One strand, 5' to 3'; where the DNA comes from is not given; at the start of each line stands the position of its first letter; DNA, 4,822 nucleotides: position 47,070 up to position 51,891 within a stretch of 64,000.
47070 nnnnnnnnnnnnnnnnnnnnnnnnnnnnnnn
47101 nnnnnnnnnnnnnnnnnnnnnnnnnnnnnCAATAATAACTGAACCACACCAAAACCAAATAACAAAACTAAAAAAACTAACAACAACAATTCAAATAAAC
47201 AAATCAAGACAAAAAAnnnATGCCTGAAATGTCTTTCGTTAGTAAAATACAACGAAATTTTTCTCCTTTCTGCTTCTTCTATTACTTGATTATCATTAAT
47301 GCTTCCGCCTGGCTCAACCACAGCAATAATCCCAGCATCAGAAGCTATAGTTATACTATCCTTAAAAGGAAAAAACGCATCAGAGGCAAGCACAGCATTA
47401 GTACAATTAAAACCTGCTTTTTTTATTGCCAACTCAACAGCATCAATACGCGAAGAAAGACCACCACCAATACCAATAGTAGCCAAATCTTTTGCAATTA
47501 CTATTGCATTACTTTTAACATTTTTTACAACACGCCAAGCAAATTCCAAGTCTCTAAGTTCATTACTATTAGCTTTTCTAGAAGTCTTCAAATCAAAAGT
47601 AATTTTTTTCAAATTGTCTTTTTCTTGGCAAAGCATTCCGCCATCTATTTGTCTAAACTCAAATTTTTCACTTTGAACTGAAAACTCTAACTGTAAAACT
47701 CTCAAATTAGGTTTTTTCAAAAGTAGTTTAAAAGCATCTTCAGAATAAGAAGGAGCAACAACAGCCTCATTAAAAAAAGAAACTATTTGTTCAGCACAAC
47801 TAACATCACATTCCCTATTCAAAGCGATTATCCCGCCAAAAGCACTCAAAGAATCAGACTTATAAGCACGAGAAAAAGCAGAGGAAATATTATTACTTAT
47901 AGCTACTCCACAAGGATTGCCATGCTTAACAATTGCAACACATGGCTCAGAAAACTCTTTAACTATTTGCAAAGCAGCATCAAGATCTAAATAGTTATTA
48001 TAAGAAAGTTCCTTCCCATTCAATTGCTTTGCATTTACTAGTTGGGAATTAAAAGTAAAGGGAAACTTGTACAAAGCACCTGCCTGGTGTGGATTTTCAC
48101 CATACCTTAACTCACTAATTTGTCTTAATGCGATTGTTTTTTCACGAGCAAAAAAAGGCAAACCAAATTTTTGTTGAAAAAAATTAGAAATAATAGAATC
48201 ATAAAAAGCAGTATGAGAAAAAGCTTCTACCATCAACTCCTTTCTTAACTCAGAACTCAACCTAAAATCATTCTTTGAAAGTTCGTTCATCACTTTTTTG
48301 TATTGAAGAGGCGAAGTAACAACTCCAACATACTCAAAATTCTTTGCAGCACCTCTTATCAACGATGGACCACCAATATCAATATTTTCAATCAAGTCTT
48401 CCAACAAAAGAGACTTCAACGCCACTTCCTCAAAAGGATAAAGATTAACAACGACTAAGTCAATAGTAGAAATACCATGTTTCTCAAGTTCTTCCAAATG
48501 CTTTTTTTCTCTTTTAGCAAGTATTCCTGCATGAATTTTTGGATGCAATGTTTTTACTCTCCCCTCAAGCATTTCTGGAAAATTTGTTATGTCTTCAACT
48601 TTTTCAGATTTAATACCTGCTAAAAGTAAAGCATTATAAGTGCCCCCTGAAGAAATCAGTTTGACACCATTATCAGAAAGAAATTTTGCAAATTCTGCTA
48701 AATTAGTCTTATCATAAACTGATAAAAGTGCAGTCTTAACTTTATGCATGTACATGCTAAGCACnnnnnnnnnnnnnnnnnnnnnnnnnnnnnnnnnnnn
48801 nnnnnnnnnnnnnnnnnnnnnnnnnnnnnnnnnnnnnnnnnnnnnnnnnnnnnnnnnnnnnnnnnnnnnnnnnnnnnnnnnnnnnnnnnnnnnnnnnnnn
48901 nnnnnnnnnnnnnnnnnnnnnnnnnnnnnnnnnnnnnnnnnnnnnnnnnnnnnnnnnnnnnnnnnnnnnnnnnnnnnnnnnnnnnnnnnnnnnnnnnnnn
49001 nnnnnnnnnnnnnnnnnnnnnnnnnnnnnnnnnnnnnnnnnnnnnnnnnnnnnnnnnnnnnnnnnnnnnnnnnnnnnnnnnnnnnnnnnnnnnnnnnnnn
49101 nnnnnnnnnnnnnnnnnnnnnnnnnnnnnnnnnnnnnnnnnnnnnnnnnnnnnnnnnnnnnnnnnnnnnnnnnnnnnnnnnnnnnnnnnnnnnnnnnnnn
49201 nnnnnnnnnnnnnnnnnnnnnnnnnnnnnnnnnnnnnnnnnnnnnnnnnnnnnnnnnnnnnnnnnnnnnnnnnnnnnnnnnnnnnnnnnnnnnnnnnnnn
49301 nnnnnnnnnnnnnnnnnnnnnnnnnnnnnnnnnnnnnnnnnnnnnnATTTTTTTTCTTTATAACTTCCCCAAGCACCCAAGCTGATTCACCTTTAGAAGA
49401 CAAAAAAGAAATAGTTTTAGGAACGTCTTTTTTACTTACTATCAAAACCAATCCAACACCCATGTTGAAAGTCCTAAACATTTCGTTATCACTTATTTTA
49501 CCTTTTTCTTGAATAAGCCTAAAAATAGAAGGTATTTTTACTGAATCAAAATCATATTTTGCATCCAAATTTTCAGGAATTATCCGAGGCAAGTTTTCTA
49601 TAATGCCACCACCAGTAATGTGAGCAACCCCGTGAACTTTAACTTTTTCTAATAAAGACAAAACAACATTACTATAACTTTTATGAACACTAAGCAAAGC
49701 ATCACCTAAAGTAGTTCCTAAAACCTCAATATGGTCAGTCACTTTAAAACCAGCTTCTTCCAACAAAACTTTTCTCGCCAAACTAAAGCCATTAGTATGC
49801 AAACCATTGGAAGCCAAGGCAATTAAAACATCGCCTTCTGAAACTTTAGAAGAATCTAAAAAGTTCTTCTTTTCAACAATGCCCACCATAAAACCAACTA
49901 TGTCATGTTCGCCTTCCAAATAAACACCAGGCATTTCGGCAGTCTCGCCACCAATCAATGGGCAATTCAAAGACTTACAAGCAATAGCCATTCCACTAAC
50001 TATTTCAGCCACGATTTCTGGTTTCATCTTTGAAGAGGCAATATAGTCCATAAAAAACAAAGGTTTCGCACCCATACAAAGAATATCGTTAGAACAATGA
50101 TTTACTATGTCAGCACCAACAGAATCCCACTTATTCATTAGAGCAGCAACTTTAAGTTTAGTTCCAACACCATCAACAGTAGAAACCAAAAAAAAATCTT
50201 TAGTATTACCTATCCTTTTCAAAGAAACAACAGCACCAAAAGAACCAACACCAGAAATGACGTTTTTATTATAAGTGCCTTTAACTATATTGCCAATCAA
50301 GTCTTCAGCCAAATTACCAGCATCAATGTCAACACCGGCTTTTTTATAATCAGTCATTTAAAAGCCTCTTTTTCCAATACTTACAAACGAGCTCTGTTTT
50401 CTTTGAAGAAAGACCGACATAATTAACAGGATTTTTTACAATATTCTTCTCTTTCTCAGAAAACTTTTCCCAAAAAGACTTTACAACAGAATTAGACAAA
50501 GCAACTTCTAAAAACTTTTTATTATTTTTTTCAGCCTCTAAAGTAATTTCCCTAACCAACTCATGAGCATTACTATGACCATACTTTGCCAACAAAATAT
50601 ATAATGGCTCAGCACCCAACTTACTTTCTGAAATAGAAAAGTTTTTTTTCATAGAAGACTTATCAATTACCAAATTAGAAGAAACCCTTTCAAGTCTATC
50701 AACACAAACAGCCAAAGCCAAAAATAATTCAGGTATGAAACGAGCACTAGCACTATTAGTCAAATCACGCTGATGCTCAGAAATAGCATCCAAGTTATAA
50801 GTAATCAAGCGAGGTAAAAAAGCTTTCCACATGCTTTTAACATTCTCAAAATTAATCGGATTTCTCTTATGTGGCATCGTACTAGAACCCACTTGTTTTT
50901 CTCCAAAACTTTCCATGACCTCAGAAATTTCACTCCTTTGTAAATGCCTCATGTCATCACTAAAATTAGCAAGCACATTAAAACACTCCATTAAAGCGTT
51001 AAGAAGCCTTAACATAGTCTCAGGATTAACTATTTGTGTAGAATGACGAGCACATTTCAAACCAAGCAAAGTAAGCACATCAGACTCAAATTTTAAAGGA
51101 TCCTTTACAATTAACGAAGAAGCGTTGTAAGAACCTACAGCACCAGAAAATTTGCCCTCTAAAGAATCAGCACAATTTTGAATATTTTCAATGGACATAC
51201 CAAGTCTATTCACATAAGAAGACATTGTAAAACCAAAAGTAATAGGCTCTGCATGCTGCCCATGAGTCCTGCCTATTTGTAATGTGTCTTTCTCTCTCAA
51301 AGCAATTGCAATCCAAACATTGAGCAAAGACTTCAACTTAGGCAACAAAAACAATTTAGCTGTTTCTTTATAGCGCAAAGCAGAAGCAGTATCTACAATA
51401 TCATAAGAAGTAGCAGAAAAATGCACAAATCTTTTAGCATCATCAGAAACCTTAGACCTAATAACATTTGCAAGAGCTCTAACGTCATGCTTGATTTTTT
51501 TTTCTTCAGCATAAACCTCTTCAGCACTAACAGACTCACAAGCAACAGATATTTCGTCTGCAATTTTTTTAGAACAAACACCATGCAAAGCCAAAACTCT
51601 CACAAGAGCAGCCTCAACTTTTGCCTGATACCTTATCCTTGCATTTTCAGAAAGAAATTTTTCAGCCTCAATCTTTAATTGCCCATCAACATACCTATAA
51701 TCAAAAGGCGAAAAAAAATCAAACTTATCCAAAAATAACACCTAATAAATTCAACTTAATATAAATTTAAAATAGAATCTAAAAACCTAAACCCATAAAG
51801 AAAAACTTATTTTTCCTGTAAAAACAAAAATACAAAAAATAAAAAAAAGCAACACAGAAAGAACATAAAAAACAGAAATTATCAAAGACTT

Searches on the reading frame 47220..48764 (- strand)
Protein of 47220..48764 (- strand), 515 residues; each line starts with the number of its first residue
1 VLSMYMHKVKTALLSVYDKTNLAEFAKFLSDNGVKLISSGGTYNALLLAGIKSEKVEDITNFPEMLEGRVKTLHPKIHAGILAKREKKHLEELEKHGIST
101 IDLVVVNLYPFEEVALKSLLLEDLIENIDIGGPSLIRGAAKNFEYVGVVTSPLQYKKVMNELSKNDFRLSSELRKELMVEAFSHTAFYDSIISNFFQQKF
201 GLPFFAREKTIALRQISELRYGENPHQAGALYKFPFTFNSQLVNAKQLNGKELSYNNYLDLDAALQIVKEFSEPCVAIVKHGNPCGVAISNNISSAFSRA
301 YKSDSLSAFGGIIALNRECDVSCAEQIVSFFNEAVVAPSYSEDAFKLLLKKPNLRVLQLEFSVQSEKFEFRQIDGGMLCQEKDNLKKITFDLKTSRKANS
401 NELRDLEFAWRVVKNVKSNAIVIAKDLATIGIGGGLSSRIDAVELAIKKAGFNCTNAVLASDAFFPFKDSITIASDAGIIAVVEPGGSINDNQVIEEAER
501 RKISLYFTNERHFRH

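Call 77: search_protein_families(library=pfam, proteins=[window:47220-48764:-], max_evalue=0.00001)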
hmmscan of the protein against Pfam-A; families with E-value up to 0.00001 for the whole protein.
window:47220-48764:- (515 aa): 2 families
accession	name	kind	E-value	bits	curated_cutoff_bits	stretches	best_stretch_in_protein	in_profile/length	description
PF01808.24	AICARFT_IMPCHas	-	1.6e-112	376.5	25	1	139-449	1-311/311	AICARFT/IMPCHase bienzyme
PF02142.27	MGS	-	3.1e-20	72.5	24.1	1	22-133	2-93/94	MGS-like domain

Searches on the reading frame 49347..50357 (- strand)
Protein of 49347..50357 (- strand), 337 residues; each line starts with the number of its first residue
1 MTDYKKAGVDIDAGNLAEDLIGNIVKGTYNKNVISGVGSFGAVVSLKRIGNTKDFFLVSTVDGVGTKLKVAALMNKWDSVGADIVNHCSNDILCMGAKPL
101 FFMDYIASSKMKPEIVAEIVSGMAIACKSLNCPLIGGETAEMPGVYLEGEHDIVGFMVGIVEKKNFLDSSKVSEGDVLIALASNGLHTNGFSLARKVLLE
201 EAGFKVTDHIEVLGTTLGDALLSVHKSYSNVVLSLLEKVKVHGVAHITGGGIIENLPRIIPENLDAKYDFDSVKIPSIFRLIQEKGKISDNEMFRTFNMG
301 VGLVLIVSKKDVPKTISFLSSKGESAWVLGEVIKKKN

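Call 77: search_protein_families(library=pfam, proteins=[window:49347-50357:-], max_evalue=0.00001)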
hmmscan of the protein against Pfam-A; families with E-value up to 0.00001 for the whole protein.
window:49347-50357:- (337 aa): 2 families
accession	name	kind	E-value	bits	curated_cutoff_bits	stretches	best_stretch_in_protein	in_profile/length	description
PF02769.27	AIRS_C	-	8.8e-29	101.1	23.1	1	174-336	2-149/156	AIR synthase related protein, C-terminal domain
PF00586.29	AIRS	-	4.5e-25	88.7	24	1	52-161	10-112/112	AIR synthase related protein, N-terminal domain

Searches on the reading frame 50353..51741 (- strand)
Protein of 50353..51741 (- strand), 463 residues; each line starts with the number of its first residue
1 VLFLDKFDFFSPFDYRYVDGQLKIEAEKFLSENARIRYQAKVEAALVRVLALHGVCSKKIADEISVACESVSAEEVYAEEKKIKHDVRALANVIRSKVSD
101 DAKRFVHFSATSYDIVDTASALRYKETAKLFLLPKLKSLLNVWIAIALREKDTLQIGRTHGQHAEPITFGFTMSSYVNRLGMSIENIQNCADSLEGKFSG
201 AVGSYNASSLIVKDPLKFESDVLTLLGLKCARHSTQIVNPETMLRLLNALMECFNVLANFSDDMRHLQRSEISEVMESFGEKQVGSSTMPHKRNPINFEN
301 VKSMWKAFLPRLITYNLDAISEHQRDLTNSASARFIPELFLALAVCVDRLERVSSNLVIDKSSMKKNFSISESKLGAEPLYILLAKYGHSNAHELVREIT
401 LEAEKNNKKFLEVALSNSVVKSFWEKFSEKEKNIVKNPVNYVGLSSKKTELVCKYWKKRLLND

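Call 77: search_protein_families(library=pfam, proteins=[window:50353-51741:-], max_evalue=0.00001)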
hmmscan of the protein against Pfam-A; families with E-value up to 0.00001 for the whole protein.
window:50353-51741:- (463 aa): 2 families
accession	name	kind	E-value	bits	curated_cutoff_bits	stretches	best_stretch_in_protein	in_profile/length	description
PF00206.25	Lyase_1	-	5.7e-45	154.5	27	1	31-304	19-306/312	Lyase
PF08328.16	ASL_C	-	9.2e-12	45.5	35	1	321-421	1-100/115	Adenylosuccinate lyase C-terminal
